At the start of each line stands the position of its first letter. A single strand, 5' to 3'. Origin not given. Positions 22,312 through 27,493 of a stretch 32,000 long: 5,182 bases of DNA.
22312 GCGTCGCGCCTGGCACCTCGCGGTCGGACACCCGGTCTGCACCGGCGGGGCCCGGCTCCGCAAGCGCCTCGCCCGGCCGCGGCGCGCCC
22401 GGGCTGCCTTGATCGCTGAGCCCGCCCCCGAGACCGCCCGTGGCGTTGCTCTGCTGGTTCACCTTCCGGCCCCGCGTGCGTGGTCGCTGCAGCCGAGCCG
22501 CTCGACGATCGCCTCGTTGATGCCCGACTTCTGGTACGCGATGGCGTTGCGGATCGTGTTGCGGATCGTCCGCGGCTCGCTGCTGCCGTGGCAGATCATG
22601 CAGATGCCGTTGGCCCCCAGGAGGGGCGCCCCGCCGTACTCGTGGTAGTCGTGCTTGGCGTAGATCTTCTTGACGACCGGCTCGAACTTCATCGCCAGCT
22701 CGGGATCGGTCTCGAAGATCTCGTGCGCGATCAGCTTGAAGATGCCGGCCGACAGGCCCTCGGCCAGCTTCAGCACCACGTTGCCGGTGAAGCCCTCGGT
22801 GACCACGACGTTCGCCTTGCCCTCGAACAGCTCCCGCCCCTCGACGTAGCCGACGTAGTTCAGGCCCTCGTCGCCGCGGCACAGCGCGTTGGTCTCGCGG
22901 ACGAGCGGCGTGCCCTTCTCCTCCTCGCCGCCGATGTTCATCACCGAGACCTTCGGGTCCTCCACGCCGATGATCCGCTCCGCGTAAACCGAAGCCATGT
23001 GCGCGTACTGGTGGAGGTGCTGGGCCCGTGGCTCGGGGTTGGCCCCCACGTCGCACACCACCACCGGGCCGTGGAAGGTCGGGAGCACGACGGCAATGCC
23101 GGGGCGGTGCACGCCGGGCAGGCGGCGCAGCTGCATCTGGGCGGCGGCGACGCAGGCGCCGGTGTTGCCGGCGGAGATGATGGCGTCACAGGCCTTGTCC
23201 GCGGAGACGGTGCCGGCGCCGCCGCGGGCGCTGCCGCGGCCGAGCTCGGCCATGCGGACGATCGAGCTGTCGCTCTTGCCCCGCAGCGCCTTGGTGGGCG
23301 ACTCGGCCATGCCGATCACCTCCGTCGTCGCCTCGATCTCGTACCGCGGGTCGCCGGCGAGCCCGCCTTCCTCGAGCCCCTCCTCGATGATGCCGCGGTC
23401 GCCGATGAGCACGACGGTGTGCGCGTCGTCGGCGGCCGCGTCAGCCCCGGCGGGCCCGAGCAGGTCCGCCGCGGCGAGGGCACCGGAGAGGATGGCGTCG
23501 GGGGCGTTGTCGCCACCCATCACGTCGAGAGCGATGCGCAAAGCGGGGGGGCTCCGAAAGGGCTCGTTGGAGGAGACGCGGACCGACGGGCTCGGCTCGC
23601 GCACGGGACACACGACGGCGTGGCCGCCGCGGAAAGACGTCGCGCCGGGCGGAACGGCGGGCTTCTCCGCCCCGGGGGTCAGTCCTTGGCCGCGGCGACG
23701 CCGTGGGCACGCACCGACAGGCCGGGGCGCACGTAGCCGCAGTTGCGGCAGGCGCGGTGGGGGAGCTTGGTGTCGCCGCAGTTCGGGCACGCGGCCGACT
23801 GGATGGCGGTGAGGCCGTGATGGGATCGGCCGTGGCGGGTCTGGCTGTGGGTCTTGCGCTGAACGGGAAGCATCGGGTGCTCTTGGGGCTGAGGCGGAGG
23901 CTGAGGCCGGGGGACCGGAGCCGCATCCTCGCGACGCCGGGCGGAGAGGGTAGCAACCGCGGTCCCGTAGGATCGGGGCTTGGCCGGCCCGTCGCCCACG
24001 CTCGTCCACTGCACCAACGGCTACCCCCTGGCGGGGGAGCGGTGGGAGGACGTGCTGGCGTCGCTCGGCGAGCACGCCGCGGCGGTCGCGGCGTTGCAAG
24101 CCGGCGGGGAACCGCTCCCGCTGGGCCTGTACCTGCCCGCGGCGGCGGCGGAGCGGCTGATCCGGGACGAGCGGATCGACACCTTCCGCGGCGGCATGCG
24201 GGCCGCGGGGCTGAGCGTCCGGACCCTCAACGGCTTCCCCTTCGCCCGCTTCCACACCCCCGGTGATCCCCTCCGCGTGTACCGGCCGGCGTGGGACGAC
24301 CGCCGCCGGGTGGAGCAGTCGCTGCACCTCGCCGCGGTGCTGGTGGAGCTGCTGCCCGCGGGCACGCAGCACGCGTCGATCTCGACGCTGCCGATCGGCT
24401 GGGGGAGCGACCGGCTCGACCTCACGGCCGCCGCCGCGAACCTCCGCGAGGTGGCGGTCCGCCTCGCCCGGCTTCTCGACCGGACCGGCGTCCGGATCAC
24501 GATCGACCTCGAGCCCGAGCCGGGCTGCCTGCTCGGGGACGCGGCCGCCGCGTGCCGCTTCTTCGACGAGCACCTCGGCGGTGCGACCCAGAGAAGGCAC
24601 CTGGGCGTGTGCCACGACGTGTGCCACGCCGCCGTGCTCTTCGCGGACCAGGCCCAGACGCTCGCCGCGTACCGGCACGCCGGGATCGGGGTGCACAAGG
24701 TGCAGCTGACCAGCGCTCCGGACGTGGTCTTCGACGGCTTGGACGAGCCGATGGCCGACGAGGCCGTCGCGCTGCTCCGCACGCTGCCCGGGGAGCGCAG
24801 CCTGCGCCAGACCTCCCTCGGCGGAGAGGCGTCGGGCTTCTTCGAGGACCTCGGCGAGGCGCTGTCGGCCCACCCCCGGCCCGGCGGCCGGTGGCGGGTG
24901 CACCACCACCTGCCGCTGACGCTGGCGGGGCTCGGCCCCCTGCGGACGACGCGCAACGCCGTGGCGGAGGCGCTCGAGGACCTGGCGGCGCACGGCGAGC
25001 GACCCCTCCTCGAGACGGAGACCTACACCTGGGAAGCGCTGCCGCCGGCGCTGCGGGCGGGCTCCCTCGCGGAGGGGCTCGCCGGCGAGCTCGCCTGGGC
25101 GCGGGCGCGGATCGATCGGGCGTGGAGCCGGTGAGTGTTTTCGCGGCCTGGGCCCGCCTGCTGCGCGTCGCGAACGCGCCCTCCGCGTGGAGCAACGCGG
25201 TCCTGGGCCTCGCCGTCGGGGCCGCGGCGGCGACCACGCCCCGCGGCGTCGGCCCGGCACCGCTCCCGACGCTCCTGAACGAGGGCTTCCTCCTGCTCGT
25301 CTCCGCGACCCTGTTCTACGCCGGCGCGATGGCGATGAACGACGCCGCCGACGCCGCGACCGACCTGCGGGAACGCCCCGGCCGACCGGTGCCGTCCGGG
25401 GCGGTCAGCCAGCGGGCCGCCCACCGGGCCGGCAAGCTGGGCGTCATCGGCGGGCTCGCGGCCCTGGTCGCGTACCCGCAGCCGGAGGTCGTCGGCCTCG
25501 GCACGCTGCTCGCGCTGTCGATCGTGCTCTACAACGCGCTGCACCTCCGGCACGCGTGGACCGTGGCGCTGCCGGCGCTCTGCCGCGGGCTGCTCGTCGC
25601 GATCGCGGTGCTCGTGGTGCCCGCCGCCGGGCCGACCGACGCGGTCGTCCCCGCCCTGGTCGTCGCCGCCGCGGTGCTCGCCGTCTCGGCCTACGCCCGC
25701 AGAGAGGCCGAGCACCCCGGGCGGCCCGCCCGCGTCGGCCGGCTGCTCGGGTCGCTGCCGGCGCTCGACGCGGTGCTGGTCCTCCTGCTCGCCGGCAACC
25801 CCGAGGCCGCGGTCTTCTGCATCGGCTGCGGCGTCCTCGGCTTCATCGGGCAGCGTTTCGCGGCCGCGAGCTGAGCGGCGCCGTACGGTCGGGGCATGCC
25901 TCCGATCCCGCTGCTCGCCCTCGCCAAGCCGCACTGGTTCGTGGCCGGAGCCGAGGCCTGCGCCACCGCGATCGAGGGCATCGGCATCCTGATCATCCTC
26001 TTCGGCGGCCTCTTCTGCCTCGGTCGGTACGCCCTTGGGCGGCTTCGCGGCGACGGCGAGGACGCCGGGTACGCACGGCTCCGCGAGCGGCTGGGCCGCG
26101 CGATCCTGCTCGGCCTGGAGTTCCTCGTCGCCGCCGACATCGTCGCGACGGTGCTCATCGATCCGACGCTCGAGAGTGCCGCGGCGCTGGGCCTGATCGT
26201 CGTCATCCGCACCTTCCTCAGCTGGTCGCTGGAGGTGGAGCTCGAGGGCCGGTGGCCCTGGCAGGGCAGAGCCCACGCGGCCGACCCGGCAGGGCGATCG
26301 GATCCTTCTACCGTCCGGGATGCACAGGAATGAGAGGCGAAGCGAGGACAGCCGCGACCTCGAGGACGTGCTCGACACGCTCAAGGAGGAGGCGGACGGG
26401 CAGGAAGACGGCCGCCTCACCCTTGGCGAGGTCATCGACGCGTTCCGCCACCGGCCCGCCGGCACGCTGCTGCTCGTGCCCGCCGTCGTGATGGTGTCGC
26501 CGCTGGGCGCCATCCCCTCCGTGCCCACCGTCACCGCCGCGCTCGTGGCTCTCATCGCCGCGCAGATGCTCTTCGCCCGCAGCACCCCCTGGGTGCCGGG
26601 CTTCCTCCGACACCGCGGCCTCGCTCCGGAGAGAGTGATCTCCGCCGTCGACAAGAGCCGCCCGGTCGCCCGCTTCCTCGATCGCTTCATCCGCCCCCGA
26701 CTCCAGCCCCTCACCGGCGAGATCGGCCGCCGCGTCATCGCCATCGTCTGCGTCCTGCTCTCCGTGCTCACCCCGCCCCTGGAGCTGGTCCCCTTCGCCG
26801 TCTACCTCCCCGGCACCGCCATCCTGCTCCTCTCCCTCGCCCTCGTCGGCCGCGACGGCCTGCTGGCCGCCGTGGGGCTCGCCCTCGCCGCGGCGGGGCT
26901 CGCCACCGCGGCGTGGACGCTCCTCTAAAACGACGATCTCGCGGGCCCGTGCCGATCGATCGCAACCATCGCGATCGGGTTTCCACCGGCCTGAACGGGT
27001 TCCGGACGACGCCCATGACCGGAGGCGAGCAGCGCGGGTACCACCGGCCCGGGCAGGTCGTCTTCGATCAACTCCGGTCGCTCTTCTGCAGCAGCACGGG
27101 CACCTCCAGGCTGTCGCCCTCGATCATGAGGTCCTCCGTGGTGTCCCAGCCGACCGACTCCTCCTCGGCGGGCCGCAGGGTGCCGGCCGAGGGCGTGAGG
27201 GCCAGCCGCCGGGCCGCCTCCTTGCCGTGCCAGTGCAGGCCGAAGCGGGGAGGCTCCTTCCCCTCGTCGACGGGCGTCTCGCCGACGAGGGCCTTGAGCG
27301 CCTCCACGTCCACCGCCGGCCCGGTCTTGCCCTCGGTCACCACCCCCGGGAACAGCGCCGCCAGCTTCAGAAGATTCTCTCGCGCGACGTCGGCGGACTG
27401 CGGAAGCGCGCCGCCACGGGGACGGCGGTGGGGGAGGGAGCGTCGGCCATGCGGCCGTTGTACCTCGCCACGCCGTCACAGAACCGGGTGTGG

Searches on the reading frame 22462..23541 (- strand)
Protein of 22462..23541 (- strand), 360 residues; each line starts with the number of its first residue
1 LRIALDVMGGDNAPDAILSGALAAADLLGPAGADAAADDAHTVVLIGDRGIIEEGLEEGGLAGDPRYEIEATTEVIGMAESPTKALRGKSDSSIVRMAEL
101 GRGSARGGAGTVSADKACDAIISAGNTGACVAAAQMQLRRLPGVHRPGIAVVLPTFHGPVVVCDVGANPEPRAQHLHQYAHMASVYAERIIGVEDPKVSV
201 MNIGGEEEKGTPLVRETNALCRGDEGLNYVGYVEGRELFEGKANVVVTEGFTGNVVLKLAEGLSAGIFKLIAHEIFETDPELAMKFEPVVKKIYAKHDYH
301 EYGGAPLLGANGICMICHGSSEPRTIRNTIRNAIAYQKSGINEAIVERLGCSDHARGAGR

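Call 58: find_related_loci(query=window:22462-23541:-, collection=genome_contigs, flank=10000)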
Query window:22462-23541:- (360 aa) in genome_contigs; peptide patterns used: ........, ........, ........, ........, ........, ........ (x = any residue, [..] = any of these).
600 stretches matched a pattern (row limit reached: there are more); 557 encode a relative of the query (tblastn E <= 1e-3); the best 80 are kept; 80 distinct loci.
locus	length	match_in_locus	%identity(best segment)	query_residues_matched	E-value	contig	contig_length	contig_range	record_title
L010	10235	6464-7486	73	1-356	6e-172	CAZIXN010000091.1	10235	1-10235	MAG TPA_asm: uncultured Phycisphaera sp. isolate SRP072547_co1_320 genome assembly, contig: NODE_12966_length_10235_cov_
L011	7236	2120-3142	72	1-357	1e-167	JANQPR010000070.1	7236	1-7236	MAG: Phycisphaera sp. isolate IP29b_bin.17 k99_2522994, whole genome shotgun sequence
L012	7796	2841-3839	70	1-349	1e-157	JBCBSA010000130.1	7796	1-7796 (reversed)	MAG: Planctomycetota bacterium isolate J06638_12 NODE_130_length_7796_cov_5.446172, whole genome shotgun sequence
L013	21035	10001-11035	68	1-357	1e-157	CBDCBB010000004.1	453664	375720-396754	MAG: Phycisphaeraceae bacterium isolate ac71d75b-ad6c-4cba-be0d-1cdc756c9577 genome assembly, contig: contig_4, whole ge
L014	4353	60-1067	66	1-353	1e-159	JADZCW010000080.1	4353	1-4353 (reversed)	MAG: Phycisphaeraceae bacterium isolate SJ746 c_000000242045, whole genome shotgun sequence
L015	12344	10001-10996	67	1-349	9e-155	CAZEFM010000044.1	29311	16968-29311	MAG TPA_asm: uncultured Phycisphaeraceae bacterium isolate SRP268622_co1_289 genome assembly, contig: NODE_3169_length_2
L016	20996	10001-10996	67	1-349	3e-154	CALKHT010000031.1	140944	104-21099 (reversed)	MAG TPA_asm: uncultured Phycisphaeraceae bacterium isolate SRR5251193_bin.59_CONCOCT_v1.1_MAG genome assembly, contig: E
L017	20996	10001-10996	67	1-349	2e-154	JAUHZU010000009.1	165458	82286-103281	MAG: Phycisphaerae bacterium isolate 4_bin.8 NODE_104_length_165458_cov_3.560881, whole genome shotgun sequence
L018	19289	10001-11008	67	1-353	1e-152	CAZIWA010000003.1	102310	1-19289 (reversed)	MAG TPA_asm: uncultured Phycisphaeraceae bacterium isolate SRP193066_co1_98 genome assembly, contig: NODE_243_length_102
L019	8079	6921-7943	64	1-358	3e-152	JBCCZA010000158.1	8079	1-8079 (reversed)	MAG: Planctomycetota bacterium isolate P01_F01_bin.24 k141_2926704_length_8079_cov_39.9281, whole genome shotgun sequenc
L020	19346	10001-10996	67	1-349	5e-152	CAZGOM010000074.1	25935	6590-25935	MAG TPA_asm: uncultured Phycisphaeraceae bacterium isolate SRP193066_co1_210 genome assembly, contig: NODE_1969_length_2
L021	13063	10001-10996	66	1-349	4e-151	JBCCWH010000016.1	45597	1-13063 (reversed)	MAG: Planctomycetota bacterium isolate P01_E01_bin.8 k141_182479_length_45597_cov_48.0000, whole genome shotgun sequence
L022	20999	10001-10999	68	1-349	9e-151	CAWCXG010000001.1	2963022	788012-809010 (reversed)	MAG: uncultured Phycisphaeraceae bacterium isolate MFD03250.bin.1.191 genome assembly, contig: contig_12486, whole genom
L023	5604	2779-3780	66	1-352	2e-152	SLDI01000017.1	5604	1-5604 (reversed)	MAG: Phycisphaeraceae bacterium isolate CSSed162cmB_538 CSSed16-2cmB-73031, whole genome shotgun sequence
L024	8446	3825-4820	66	1-349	2e-150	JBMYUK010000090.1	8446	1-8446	MAG: Phycisphaeraceae bacterium isolate ME_XS_2211_2_bin_21 ME_XS_2211_2_bin_21_95, whole genome shotgun sequence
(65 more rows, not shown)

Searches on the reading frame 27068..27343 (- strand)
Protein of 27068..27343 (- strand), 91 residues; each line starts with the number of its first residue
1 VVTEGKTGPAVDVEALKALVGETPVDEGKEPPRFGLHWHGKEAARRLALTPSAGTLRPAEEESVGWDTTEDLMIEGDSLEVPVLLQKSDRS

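Call 3: search_protein_families(library=padloc, proteins=[window:27068-27343:-], max_evalue=0.01)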
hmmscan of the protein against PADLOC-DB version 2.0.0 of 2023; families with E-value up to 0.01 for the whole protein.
window:27068-27343:- (91 aa): 3 families
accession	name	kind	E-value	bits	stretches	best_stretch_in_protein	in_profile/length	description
PDLC03634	MTase_III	-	2.7e-26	90.6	1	1-88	27-112/621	Type III methyltransferase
PDLC03637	MTase_III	-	5.3e-13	46.5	1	5-89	61-140/513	Type III methyltransferase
PDLC03641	MTase_III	-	0.0025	14.4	1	11-82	45-116/657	Type III methyltransferase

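Call 4: search_protein_families(library=pfam, proteins=[window:27068-27343:-], max_evalue=0.01)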
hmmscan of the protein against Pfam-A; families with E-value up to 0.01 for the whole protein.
window:27068-27343:- (91 aa): 0 families

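Call 5: search_protein_families(library=ncbifam, proteins=[window:27068-27343:-], max_evalue=0.01)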
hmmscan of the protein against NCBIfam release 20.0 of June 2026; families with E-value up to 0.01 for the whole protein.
window:27068-27343:- (91 aa): 0 families
